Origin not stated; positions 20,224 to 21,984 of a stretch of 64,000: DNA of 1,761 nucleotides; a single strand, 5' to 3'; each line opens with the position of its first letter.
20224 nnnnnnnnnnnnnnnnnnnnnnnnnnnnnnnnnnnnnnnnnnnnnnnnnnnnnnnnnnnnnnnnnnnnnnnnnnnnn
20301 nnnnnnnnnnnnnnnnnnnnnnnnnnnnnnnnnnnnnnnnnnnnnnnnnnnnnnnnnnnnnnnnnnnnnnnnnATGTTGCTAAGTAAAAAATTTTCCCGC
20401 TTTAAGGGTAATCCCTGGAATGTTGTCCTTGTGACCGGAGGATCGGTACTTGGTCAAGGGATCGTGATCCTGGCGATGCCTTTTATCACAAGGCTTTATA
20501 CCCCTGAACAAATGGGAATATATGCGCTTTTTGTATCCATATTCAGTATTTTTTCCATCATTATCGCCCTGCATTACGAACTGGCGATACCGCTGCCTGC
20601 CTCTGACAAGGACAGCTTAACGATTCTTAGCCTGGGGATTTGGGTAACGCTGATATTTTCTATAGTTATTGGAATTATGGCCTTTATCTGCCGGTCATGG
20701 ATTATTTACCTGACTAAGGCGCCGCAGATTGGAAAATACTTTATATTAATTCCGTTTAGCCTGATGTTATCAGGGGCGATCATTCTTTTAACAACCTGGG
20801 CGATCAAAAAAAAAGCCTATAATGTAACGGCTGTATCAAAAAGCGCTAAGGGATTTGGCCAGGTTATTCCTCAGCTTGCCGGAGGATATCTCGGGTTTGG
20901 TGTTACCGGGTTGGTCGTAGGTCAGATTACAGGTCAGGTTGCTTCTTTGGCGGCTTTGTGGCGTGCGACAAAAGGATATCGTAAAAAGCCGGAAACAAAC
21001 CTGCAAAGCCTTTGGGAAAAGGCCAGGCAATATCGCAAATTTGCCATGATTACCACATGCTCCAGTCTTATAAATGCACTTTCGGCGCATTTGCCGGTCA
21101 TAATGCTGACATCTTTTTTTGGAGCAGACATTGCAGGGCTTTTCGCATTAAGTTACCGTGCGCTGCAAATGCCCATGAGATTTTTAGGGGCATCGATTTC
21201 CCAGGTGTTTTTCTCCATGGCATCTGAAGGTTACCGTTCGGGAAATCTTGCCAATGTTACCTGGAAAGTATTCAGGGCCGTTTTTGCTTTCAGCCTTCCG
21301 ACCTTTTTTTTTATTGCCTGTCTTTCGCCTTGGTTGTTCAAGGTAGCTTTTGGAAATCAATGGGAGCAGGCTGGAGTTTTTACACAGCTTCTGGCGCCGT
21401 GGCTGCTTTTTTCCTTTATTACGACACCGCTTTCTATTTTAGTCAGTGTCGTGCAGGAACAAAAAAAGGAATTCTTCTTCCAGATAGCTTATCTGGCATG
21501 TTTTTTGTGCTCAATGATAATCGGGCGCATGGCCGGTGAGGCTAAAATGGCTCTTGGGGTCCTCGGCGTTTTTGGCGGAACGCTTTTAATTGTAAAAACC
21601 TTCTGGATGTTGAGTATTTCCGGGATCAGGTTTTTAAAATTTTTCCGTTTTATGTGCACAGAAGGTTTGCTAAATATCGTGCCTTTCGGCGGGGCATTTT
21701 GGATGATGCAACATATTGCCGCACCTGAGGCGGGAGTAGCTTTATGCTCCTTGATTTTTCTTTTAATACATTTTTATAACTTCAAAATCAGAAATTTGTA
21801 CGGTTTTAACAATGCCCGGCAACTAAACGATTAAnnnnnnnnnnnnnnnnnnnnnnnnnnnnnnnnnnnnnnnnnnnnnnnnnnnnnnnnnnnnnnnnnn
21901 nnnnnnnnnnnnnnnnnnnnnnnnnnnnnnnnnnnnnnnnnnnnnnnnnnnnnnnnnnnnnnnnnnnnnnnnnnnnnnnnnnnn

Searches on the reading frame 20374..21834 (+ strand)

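Call 23: search_protein_families(library=pfam, proteins=[window:20374-21834:+], max_evalue=0.00001)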
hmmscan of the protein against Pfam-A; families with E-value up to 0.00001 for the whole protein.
window:20374-21834:+ (486 aa): 2 families
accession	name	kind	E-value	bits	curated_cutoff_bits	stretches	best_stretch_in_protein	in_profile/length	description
PF13440.11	Polysacc_synt_3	-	1.1e-28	100.8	23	1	38-333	2-291/293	Polysaccharide biosynthesis protein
PF01943.22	Polysacc_synt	-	6.2e-13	49.2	28.2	1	16-280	4-267/274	Polysaccharide biosynthesis protein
